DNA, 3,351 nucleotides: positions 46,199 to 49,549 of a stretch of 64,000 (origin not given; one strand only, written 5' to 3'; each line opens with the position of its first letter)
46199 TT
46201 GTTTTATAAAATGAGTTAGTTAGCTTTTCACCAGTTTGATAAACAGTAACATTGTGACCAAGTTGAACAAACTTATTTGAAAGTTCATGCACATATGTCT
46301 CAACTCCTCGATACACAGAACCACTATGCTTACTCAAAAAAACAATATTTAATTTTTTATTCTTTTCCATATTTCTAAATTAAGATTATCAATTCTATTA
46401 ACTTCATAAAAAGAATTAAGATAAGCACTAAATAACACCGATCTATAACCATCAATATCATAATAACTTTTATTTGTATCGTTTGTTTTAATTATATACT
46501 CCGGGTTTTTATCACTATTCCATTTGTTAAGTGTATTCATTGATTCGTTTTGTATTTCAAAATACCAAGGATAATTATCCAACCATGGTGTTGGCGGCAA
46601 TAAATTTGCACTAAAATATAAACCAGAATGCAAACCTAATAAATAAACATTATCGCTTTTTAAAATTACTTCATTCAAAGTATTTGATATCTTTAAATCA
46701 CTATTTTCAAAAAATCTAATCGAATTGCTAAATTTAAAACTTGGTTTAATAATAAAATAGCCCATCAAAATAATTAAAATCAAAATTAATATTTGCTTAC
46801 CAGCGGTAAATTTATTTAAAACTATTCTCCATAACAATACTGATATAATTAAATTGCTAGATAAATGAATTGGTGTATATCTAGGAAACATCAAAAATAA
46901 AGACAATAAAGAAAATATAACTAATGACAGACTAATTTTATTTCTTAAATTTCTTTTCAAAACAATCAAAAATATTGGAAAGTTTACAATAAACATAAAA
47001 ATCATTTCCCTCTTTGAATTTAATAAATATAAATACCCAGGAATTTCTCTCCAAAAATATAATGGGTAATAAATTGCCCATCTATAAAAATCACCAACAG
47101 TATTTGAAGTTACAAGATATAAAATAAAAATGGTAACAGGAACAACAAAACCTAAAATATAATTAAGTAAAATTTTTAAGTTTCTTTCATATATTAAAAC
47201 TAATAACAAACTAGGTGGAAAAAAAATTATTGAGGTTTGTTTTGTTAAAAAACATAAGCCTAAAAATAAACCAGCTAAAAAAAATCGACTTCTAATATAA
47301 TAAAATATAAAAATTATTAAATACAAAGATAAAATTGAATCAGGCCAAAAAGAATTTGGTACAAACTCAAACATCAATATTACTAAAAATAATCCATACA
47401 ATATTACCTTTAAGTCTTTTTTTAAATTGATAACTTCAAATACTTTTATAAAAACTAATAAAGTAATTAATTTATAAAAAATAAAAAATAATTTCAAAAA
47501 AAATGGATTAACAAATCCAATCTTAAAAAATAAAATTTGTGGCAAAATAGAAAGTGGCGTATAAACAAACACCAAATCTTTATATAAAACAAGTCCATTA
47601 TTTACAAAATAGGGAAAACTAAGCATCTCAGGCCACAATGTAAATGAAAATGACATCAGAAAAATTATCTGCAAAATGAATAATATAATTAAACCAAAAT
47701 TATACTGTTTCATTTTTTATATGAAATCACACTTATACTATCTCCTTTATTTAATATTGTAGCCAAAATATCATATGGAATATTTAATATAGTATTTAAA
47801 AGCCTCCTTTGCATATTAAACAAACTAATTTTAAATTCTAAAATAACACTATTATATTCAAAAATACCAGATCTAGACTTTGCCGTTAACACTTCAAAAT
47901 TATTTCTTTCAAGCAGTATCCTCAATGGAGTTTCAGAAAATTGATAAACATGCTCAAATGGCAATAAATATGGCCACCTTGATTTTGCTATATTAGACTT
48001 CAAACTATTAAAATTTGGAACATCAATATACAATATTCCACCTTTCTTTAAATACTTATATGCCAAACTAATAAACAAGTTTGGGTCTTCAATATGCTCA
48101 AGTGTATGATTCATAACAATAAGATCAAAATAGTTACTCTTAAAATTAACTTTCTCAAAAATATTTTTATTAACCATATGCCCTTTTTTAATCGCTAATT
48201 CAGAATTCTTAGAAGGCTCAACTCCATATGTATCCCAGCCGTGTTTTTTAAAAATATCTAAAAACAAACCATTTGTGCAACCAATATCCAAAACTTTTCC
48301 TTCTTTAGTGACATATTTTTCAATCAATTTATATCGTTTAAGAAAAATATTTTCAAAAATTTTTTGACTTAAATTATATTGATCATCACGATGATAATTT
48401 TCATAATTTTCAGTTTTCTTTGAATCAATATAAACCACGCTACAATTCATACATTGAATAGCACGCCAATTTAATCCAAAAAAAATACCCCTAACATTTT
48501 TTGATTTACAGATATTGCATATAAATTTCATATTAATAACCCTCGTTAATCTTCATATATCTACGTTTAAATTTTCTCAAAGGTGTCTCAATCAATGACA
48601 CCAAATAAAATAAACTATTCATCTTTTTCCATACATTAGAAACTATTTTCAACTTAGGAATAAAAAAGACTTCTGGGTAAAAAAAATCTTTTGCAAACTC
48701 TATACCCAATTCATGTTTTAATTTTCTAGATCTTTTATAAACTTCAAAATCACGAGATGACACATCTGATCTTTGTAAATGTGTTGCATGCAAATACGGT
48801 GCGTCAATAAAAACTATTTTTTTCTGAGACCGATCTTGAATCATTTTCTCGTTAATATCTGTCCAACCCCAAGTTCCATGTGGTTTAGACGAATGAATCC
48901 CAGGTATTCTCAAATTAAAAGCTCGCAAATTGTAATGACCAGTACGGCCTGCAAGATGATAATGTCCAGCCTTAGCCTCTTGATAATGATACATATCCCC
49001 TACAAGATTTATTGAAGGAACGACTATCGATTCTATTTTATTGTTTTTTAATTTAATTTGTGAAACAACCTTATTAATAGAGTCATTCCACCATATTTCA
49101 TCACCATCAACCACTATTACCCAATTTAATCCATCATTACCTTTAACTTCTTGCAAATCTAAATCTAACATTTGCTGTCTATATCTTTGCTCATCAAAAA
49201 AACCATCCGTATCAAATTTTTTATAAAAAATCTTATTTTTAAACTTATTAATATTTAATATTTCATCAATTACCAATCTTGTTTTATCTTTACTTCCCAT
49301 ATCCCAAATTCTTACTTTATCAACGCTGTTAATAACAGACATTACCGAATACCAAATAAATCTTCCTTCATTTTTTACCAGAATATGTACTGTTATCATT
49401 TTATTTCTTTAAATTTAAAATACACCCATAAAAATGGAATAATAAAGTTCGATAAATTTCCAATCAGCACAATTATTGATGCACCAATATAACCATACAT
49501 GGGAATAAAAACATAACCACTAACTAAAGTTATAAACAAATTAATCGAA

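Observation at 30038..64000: A roughly 34-kb, almost fully co-directional surface-glycan factory with an atypical mix of Wzx/Wzy and GT-C machinery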

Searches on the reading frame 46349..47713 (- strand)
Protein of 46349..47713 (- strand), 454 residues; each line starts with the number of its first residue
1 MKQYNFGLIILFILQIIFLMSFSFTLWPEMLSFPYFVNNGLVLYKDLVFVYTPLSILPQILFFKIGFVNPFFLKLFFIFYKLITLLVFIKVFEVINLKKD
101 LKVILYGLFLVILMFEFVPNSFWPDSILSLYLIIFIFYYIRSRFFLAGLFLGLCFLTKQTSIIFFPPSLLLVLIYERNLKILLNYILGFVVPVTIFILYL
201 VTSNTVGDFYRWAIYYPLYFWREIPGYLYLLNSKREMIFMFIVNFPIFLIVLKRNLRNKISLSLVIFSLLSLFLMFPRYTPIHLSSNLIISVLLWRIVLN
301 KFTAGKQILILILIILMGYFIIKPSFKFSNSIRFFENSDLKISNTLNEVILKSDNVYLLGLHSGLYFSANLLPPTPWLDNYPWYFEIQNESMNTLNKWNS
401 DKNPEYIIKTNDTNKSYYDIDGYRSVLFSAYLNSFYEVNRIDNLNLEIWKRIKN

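Call 6: search_protein_families(library=pfam, proteins=[window:46349-47713:-], max_evalue=0.01)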
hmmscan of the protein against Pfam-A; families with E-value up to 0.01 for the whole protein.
window:46349-47713:- (454 aa): 0 families

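Call 12: search_protein_families(library=ncbifam, proteins=[window:46349-47713:-], max_evalue=1)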
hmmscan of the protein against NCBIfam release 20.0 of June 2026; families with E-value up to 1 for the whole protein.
window:46349-47713:- (454 aa): 0 families

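Call 36: find_homologous_proteins(query=window:46349-47713:-, max_evalue=0.001)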
Query window:46349-47713:- (454 aa): 27 proteins with E <= 0.001 among 8000 candidates.
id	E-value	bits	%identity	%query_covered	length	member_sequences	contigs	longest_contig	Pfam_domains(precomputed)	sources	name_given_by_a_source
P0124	2.1e-284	962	100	100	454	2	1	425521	-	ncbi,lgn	-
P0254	7.0e-54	202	32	94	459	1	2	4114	PF13231.13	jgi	jgi:hypothetical protein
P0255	2.2e-53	200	30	91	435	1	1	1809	-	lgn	-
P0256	5.6e-53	199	32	96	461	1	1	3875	-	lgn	-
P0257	3.2e-52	197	31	93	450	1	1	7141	PF09594.17,PF13231.13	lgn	-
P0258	5.8e-52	196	31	95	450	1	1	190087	PF13231.13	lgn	-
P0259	1.5e-50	191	31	93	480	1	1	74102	PF13231.13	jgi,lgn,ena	-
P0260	3.9e-50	190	31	98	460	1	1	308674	PF13231.13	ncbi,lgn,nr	ncbi:MAG: glycosyltransferase family 39 protein [Candidatus Daviesbacteria bacterium]|nr:glycosyltra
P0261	2.1e-49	187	32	99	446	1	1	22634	PF13231.13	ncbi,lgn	ncbi:hypothetical protein BH10PAT1_BH10PAT1_3050 [soil metagenome]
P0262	4.7e-48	183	29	95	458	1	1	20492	-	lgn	-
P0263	7.9e-47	179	30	97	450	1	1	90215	-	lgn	-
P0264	1.9e-46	178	28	94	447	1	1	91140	-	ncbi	-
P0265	3.9e-46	177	28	97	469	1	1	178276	PF13231.13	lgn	-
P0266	1.3e-44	172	28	94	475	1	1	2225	PF13231.13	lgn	-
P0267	2.3e-44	171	28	97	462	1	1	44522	PF13231.13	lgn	-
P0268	4.5e-44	170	29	94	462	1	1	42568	PF13231.13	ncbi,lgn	ncbi:MAG: glycosyltransferase family 39 protein [Patescibacteria group bacterium]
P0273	1.7e-34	138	26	93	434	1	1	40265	PF13231.13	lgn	-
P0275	1.2e-30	125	28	98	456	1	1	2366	PF13231.13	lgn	-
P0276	1.1e-23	102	26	87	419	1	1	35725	PF13231.13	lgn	-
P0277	4.8e-19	87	27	92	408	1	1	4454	PF13231.13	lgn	-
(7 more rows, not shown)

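Call 44: search_solved_structures(query=A3, max_evalue=1)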
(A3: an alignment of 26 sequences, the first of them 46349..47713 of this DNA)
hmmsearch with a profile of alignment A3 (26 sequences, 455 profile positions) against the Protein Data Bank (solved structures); distinct sequences matched with E-value up to 1: 4.
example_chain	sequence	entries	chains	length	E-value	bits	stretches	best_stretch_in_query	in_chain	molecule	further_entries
8xw5_A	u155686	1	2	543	0.025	16.8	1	245-301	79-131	Aspartate/alanine antiporter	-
9veb_A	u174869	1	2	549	0.025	16.8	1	245-301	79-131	Aspartate/alanine antiporter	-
9oqy_A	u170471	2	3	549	0.026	16.7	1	245-301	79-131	Aspartate/alanine antiporter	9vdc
8y1x_A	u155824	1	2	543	0.027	16.6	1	245-301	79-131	Aspartate/alanine antiporter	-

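Call 54: predict_structure(alignment_id=A3)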
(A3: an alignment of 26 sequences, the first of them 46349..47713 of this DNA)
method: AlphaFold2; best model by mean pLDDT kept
length: 454 residues; sequences in the alignment: 26
mean_pLDDT: 86.5   pTM: 0.87
mean pLDDT of the five models: 86.5, 85.8, 84.3, 82.9, 82.5
residues with pLDDT >= 90: 219; 70-90: 195; 50-70: 38; < 50: 2
segments of 3 or more residues with pLDDT < 50: none
pLDDT, mean of each block of 10 residues (from residue 1): 93 93 88 91 89 82 81 90 95 87 90 82 88 97 98 93 96 96 98 95 94 85 58 75 90 87 95 78 87 91 81 75 67 89 92 86 90 81 73 81 85 69 77 92 91 82
secondary structure, 60 per line:
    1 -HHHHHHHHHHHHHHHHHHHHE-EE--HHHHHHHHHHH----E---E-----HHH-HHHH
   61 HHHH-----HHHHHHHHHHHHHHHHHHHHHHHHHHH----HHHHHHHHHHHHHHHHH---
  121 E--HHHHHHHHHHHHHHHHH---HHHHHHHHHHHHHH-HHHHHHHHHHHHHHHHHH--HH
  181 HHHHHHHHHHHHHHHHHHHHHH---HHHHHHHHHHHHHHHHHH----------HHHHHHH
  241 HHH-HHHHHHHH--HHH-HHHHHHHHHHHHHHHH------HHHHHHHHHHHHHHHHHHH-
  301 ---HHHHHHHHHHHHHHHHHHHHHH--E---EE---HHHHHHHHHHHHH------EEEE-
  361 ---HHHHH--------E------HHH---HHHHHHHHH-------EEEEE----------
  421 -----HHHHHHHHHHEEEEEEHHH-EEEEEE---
elements in order: H2-21 H28-38 H57-64 H70-96 H101-117 H124-140 H144-157 H159-176 H179-202 H206-223 H234-243 H245-252 H259-274 H281-299 H304-325 H337-349 E356-359 H364-368 H390-398 E406-410 H426-435 E436-441 E446-451

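Call 56: fold_search(model_id=the predicted structure, library=pdb)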
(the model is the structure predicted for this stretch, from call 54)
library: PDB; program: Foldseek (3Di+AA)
matches with E <= 10: 78; with E <= 0.001: 15
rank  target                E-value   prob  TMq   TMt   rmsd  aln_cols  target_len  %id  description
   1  8age_A                1.2e-05  1.00  0.63  0.47  10.9       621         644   11  Structure of yeast oligosaccharylransferase complex with acceptor peptide bound (released 2022-12-07)
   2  7oci_F                2.6e-05  1.00  0.63  0.48  11.7       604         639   12  Cryo-EM structure of yeast Ost6p containing oligosaccharyltransferase complex (released 2022-02-16)
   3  9s6t_A                2.9e-05  1.00  0.52  0.50   8.8       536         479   13  Ternary cryo-EM structure of chicken ALG12 with Dol25-PP-GlcNAc2Man7, Dol25-P-Man, and Fab (released 2026-03-18)
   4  6gxc_A                4.1e-05  1.00  0.53  0.36   9.0       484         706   13  Bacterial oligosaccharyltransferase PglB in complex with an inhibitory peptide and a reactive lipid-linked oligosaccha (released 2018-11-14)
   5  5ezm                  9.2e-05  1.00  0.59  0.52   7.4       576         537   13  Crystal Structure of ArnT from Cupriavidus metallidurans in the apo state (released 2016-02-17)
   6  6ftg_5                1.0e-04  1.00  0.60  0.45  14.2       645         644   11  Subtomogram average of OST-containing ribosome-translocon complexes from canine rough microsomal membranes (released 2018-03-21)
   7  8agc_A                1.0e-04  1.00  0.65  0.45   9.8       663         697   11  Structure of yeast oligosaccharylransferase complex with lipid-linked oligosaccharide and non-acceptor peptide bound (released 2022-12-07)
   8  5ogl_A                1.2e-04  1.00  0.52  0.36   9.1       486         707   12  Structure of bacterial oligosaccharyltransferase PglB in complex with an acceptor peptide and an lipid-linked oligosac (released 2017-10-25)
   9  3rce_A                1.6e-04  1.00  0.56  0.39  11.2       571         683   13  Bacterial oligosaccharyltransferase PglB (released 2011-06-15)
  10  5f15                  2.7e-04  1.00  0.60  0.52   7.0       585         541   11  Crystal Structure of ArnT from Cupriavidus metallidurans bound to Undecaprenyl phosphate (released 2016-02-17)
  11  6s7o_A                4.5e-04  1.00  0.57  0.43  10.5       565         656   11  Cryo-EM structure of human oligosaccharyltransferase complex OST-A (released 2019-12-18)
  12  8pn9_A                5.9e-04  1.00  0.63  0.46  10.5       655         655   11  Structure of human oligosaccharyltransferase OST-A complex bound to NGI-1 (released 2024-05-08)
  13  9s6s_A                7.7e-04  1.00  0.55  0.47   8.7       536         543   12  Ternary cryo-EM structure of human ALG9 with Dol25-PP-GlcNAc2Man6, Dol25-P-Man and Fab (released 2026-03-18)
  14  9s6u_A                9.2e-04  1.00  0.56  0.48   9.2       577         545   10  Ternary cryo-EM structure of human ALG9 with Dol25-PP-GlcNAc2Man8, Dol25-P-Man and Fab (released 2026-03-18)
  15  7zlh_A                9.7e-04  1.00  0.40  0.30  12.2       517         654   12  Cryo-EM structure of C-mannosyltransferase CeDPY19, in apo state, bound to CMT2-Fab and anti-Fab nanobody (released 2023-01-11)
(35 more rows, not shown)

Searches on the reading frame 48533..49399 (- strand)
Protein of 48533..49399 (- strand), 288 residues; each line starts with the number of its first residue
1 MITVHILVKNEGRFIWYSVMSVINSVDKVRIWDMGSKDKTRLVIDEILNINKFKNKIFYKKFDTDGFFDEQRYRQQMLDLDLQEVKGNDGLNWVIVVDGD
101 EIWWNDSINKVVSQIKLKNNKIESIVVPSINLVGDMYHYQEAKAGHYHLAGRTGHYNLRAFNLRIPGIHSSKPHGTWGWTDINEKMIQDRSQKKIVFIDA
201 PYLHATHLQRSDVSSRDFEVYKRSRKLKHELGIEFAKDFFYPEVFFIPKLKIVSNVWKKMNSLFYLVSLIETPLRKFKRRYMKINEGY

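Call 6: search_protein_families(library=pfam, proteins=[window:48533-49399:-], max_evalue=0.01)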
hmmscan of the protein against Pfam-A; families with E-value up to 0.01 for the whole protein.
window:48533-49399:- (288 aa): 2 families
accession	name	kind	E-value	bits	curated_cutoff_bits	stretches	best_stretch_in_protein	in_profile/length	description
PF00535.33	Glycos_transf_2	-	8.4e-05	23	23.3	1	3-146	1-132/168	Glycosyl transferase family 2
PF13704.12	Glyco_tranf_2_4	-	0.0095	16.8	27.5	0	26-108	19-89/98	Glycosyl transferase family 2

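Call 39: search_protein_families(library=ncbifam, proteins=[window:48533-49399:-], max_evalue=0.001)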
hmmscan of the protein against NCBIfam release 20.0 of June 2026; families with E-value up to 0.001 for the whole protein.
window:48533-49399:- (288 aa): 0 families

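Call 70: search_solved_structures(query=A7, max_evalue=0.1)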
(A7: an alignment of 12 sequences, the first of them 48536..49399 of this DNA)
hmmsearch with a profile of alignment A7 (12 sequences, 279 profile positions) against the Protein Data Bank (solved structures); distinct sequences matched with E-value up to 0.1: 10.
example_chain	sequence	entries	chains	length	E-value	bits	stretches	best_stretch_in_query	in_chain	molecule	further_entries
22ao_A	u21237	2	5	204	2.5e-11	46.5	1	3-120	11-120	GmaR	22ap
7msp_A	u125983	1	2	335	3.5e-08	36.2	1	2-121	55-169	SPbeta prophage-derived glycosyltransferase SunS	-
7msn_A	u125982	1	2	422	4.1e-08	35.9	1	2-121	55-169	SPbeta prophage-derived glycosyltransferase SunS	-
7msk_A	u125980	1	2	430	2.7e-07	33.3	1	3-128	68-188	Glyco_trans_2-like domain-containing protein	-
5tze_C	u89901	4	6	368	4.5e-05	26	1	29-121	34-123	Glycosyl transferase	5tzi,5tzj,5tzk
5tz8_A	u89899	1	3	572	0.00011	24.7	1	29-121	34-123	Glycosyl transferase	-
8vh7_A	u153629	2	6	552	0.001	21.6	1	10-113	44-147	Heparosan synthase B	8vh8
8viw_A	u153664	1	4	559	0.001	21.5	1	10-113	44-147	Heparosan synthase B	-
3lhx_A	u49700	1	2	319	0.036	16.4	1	63-111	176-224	Ketodeoxygluconokinase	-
4yxx_A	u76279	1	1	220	0.087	15.2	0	209-269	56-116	dTor_6x35L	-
